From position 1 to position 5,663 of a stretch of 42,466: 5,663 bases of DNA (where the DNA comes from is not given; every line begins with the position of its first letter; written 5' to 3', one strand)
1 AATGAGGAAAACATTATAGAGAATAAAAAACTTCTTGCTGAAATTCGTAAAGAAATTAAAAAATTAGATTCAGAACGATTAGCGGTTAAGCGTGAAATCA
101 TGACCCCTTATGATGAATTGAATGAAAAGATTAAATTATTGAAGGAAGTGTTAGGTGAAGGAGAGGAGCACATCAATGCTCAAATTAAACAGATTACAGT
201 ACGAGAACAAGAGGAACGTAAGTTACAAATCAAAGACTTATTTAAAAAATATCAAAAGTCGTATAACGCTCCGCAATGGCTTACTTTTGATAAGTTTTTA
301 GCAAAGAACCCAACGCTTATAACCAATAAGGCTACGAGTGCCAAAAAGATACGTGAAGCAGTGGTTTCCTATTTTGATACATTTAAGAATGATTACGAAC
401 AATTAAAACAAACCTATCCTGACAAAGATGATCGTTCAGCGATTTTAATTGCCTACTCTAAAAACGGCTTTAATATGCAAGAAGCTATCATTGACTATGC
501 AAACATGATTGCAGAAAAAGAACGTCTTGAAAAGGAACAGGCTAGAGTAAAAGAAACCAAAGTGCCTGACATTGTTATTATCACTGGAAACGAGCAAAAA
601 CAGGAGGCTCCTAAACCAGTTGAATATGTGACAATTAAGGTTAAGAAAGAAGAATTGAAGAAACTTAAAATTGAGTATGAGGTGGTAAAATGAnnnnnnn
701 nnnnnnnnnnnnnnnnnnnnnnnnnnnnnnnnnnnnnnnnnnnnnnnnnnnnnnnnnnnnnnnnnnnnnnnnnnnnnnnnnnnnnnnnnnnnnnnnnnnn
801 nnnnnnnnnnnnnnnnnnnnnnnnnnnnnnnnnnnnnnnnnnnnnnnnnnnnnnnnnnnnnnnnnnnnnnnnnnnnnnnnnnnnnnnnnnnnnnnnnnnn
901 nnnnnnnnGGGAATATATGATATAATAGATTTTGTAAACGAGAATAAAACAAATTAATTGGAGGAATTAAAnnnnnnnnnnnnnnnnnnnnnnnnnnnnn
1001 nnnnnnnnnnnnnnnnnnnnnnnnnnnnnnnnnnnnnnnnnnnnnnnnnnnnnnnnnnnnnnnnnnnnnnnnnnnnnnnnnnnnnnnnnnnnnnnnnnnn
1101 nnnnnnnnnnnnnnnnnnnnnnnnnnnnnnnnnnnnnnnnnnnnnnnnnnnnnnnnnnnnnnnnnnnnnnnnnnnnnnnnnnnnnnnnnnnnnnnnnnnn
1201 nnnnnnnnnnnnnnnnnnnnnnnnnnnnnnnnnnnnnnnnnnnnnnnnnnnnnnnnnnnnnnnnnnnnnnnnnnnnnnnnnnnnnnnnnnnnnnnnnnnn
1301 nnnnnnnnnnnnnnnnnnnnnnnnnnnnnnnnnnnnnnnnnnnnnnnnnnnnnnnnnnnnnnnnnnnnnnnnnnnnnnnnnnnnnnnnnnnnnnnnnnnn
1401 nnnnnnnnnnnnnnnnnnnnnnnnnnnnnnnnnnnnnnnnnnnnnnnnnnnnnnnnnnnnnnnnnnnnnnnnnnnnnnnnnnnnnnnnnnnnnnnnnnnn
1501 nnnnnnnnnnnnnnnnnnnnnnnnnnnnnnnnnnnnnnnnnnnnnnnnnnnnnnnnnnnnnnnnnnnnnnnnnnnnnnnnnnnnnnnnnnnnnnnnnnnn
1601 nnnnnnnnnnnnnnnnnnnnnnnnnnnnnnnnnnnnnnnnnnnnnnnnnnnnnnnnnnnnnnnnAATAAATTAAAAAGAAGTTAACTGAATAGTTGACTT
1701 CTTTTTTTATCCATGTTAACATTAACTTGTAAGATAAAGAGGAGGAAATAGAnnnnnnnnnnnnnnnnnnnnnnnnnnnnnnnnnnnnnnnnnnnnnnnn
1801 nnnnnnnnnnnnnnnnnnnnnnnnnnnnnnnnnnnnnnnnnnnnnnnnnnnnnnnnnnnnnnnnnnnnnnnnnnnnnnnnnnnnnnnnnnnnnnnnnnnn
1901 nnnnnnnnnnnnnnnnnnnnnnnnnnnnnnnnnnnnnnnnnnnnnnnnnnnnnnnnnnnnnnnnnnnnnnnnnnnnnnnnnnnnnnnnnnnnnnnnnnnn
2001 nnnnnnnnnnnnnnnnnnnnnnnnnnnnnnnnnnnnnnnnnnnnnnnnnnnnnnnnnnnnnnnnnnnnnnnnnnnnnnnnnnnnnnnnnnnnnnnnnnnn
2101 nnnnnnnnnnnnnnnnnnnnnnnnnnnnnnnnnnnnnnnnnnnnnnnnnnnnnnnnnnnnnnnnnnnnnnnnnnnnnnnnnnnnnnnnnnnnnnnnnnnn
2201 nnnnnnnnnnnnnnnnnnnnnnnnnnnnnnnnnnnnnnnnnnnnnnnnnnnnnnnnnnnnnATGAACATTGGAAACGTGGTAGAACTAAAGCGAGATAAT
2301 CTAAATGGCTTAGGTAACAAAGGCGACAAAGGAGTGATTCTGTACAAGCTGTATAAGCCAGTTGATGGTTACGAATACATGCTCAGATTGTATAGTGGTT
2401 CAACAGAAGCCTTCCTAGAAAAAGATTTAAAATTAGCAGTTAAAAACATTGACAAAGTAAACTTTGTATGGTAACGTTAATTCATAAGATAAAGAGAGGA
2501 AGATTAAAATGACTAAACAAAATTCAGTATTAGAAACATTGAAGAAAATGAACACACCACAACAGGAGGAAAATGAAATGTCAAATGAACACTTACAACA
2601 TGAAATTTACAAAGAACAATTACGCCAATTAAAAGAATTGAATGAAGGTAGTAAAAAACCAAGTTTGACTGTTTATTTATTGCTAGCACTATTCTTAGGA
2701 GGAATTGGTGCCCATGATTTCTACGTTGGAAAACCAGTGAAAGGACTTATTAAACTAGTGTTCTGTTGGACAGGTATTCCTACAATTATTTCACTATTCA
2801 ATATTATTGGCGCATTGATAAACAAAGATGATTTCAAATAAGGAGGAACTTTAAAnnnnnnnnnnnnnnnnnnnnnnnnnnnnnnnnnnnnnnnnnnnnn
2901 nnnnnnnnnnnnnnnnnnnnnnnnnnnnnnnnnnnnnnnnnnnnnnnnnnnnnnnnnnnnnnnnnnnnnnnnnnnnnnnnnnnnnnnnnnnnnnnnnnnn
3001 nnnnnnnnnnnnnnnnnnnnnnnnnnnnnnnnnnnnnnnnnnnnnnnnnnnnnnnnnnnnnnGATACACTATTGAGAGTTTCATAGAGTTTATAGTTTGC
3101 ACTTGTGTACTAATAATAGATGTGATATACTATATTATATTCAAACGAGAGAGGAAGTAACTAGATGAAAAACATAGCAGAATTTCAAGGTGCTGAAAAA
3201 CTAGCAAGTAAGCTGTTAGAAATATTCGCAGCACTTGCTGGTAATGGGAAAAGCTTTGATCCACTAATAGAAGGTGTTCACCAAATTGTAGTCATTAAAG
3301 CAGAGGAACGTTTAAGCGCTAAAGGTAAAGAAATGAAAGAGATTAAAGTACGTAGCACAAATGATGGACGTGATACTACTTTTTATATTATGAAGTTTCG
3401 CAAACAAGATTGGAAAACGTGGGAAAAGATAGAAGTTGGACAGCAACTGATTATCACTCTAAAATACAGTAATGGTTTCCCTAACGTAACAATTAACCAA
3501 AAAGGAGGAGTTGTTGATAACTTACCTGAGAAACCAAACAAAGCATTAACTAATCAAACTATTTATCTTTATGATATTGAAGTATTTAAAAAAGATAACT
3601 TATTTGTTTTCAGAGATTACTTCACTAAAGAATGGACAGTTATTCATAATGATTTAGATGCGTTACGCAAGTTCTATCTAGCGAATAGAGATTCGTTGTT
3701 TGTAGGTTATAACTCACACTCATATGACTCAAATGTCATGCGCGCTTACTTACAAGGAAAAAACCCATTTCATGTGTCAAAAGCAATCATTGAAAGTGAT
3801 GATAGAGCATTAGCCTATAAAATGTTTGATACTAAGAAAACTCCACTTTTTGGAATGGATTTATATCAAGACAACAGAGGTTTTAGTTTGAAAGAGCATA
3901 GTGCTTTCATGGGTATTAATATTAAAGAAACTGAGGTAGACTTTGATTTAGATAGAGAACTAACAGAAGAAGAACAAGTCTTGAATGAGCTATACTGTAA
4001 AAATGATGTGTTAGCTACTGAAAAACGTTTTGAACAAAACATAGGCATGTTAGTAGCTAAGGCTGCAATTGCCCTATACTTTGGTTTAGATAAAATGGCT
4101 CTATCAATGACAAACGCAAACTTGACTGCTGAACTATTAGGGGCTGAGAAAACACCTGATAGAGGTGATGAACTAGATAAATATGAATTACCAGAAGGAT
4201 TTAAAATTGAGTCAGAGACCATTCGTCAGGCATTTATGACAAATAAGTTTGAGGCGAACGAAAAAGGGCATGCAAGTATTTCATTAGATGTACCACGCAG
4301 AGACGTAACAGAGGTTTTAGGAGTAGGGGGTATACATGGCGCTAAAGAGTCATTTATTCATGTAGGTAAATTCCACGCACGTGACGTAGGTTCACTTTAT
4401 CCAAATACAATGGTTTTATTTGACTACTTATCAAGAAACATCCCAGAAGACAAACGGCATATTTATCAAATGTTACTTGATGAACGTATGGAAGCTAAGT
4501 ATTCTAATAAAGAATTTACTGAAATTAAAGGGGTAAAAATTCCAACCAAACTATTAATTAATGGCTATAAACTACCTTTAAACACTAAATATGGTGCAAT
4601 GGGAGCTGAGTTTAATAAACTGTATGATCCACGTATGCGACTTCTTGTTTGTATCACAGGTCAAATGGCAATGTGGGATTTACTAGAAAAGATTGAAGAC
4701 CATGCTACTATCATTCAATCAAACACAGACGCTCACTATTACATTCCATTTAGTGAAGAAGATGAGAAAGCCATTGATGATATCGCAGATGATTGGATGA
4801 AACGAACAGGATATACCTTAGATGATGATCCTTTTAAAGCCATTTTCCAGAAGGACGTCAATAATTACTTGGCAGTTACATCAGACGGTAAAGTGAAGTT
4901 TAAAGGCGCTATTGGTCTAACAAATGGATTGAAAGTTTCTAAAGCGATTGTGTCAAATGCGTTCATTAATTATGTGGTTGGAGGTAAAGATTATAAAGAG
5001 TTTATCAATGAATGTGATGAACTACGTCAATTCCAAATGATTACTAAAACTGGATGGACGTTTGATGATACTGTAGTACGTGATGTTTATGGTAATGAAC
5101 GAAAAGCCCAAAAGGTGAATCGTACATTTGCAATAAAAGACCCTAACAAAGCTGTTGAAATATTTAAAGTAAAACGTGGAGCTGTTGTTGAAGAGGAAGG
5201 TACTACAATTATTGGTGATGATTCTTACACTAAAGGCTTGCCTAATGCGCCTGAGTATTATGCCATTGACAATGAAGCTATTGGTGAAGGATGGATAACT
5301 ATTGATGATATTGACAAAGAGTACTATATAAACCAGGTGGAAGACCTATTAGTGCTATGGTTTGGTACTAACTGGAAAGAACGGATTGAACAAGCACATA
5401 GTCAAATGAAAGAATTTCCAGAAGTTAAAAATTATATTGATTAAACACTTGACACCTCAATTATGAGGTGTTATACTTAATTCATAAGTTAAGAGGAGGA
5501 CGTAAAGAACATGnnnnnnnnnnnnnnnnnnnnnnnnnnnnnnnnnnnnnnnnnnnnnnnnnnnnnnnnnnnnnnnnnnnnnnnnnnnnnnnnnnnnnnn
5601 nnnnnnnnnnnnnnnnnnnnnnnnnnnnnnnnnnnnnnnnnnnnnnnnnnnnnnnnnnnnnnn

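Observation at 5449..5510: Conserved early promoter-leader cassette reused about 8 times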

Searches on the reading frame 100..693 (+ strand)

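Call 78: search_protein_families(library=pfam, proteins=[window:100-693:+], max_evalue=0.01)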
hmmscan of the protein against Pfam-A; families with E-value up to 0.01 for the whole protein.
window:100-693:+ (197 aa): 1 family
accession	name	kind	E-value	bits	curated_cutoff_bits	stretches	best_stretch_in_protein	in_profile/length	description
PF07083.16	DUF1351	-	4.1e-08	33.7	27.8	1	2-116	69-171/210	Protein of unknown function (DUF1351)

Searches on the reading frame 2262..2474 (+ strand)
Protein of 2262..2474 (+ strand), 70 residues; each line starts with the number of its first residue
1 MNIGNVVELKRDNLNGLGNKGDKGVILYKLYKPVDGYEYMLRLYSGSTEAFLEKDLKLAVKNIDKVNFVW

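Call 76: search_protein_families(library=pfam, proteins=[window:2262-2474:+], max_evalue=0.01)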
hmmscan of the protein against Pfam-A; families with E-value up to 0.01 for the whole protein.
window:2262-2474:+ (70 aa): 0 families

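Call 87: search_protein_families(library=phrogs, proteins=[window:2262-2474:+], max_evalue=0.001)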
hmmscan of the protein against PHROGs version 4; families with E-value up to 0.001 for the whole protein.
window:2262-2474:+ (70 aa): 1 family
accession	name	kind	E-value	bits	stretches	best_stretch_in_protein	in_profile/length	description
phrog_9882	-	unknown function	1.4e-37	128.7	1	1-70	5-74/74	-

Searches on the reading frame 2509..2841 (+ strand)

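Call 51: search_protein_families(library=pfam, proteins=[window:2509-2841:+], max_evalue=0.01)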
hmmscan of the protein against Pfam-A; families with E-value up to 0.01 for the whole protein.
window:2509-2841:+ (110 aa): 1 family
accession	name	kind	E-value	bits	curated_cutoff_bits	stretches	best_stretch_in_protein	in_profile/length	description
PF05154.21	TM2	-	3.9e-16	59.4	27.9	1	52-100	4-51/51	TM2 domain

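Call 87: search_protein_families(library=phrogs, proteins=[window:2509-2841:+], max_evalue=0.001)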
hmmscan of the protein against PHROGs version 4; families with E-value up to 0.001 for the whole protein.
window:2509-2841:+ (110 aa): 6 families
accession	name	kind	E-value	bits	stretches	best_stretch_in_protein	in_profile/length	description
phrog_10680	-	unknown function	4.5e-19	70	1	18-108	45-133/144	-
phrog_10292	-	unknown function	3.9e-13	50.5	1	50-97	34-82/136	-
phrog_8793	-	unknown function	2e-06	29.2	1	52-107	3-58/81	-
phrog_27357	-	unknown function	4.4e-06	28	1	42-88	26-72/112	-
phrog_33436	-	unknown function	6.1e-05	24.2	1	54-101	5-55/117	-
phrog_10772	-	unknown function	0.00026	22.2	1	52-85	5-38/82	-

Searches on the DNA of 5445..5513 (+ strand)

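Call 12: search_dna_similar(query=window:5445-5513:+, collection=phages, mode=distant, max_rows=40, max_evalue=0.01)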
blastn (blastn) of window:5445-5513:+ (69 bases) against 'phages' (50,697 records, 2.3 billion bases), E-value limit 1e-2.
Records with a match: 149; places in all: 277; records where one place covers at least 80% of the query: 20.
Best place of each record, by identity: 95-99% 43; 90-95% 24; 80-90% 78; 60-80% 4.
By first word of the organism name: Enterococcus 139; Leuconostoc 9; Enteroccous 1.
By host as written in the record: Enterococcus faecalis 47; Enterococcus faecium 15; Enterococcus sp. 8; - 7; Leuconostoc pseudomesenteroides LN02 4; Enterococcus faecalis ATCC 33186 4; Enterococcus faecalis ATCC 19433 4; Enterococcus faecalis strain AH5 4; and 39 more.
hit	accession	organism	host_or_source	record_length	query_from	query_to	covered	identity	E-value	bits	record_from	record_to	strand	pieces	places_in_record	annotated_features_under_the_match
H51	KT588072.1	Enterococcus phage IME-EFm5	Enterococcus faecium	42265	1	69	100%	86.1%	7e-12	73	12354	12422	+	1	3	DNA methylase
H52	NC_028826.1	Enterococcus phage IME-EFm5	Enterococcus faecium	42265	1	69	100%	86.1%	7e-12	73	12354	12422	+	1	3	thioredoxin domain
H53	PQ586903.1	Enterococcus phage RG1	Enterococcus faecium ATCC 35667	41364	1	69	100%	84.7%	3e-10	69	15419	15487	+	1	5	DNA methyltransferase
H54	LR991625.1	Enterococcus phage dArtagnan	-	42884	1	62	90%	90.6%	4e-15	84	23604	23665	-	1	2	none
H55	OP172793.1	Enterococcus phage EF36P1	Enterococcus_D gallinarum DO36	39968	5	69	94%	85.3%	1e-9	66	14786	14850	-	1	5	DNA endonuclease | hypothetical protein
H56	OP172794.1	Enterococcus phage EF36P2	Enterococcus_D gallinarum DO36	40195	5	69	94%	85.3%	1e-9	66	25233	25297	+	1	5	DNA endonuclease | hypothetical protein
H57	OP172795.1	Enterococcus phage EF36P3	Enterococcus_D gallinarum DO36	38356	5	69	94%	85.3%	1e-9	66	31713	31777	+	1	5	DNA endonuclease | hypothetical protein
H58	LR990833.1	Enterococcus phage Aramis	-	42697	1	62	90%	89.1%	2e-13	80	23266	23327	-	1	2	none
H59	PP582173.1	Enterococcus phage vB_Efm3_KEN18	Enterococcus faecium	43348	1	62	90%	89.1%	2e-13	80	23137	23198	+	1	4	none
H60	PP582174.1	Enterococcus phage vB_Efm3_KEN20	Enterococcus faecium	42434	1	62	90%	89.1%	2e-13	80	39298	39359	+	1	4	none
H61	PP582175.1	Enterococcus phage vB_Efm8_KEN21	Enterococcus faecium 80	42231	1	62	90%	87.5%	2e-12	75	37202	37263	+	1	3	none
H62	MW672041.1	Enterococcus phage vb_GEC_Ef_S_9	Enterococcus faecium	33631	5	65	88%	81.0%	3e-4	49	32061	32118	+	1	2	none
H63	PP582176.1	Enterococcus phage vB_Efm10_KEN22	Enterococcus faecium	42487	5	62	84%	85.0%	2e-7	60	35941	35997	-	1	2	none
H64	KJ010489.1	Enterococcus phage IME-EFm1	Enterococcus faecium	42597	1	56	81%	87.9%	3e-10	69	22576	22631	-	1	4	none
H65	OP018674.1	Enterococcus phage vB_Efm_LG62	Enterococcus faecium 2111230062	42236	1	56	81%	87.9%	3e-10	69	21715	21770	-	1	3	none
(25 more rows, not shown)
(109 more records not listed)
